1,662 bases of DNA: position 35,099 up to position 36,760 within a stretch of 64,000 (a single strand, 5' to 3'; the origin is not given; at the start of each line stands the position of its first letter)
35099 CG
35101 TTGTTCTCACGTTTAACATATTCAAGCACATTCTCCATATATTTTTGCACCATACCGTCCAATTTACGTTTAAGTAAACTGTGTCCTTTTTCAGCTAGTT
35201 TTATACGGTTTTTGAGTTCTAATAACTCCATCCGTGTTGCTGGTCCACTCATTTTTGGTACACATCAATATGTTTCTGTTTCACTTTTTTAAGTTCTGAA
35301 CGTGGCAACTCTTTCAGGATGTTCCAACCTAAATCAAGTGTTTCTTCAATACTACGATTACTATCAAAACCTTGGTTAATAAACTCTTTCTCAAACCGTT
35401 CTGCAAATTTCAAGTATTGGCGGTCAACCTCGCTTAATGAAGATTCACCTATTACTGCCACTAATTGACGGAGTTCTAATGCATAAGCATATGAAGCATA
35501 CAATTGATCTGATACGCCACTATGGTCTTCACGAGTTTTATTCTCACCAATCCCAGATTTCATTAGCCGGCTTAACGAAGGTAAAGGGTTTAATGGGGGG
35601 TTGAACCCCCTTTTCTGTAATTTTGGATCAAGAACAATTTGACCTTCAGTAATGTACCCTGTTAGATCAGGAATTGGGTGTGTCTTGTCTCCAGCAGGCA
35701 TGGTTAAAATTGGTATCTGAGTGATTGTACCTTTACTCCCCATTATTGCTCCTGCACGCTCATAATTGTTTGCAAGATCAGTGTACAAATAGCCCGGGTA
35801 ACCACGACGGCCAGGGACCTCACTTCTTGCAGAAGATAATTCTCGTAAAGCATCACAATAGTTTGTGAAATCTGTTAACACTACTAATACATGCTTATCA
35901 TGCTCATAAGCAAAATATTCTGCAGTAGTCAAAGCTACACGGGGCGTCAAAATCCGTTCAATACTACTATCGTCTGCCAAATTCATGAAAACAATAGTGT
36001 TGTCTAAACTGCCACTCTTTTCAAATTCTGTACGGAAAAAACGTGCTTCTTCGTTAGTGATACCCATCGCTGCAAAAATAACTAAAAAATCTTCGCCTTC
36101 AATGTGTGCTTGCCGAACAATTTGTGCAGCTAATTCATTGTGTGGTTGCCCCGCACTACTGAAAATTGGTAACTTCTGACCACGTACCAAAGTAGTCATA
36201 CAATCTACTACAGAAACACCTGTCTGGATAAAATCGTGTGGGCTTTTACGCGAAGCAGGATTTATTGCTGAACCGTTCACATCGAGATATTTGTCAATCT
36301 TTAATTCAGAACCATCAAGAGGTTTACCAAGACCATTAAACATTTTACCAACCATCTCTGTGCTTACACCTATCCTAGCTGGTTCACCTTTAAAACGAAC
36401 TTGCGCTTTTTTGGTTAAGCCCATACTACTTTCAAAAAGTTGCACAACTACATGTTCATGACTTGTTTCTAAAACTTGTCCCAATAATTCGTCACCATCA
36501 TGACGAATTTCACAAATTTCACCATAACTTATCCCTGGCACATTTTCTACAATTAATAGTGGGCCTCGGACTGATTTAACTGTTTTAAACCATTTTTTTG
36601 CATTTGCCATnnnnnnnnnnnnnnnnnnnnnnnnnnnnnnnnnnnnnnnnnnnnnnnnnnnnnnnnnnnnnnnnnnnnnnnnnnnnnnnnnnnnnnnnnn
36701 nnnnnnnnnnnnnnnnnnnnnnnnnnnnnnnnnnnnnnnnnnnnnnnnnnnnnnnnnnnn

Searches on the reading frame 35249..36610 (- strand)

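Call 74: search_protein_families(library=pfam, proteins=[window:35249-36610:-])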
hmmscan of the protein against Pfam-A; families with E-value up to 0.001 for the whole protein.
window:35249-36610:- (453 aa): 3 families
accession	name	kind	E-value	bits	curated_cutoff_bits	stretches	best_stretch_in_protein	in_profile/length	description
PF00006.31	ATP-synt_ab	-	1.5e-73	247.4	29.5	1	131-347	1-213/213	ATP synthase alpha/beta family, nucleotide-binding domain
PF22919.1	ATP-synt_VA_C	-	2.1e-34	118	24.7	1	353-451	2-100/101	C-terminal domain of V and A type ATP synthase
PF02874.29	ATP-synt_ab_N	-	1.3e-10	42.1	20.9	1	12-75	2-69/69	ATP synthase alpha/beta family, beta-barrel domain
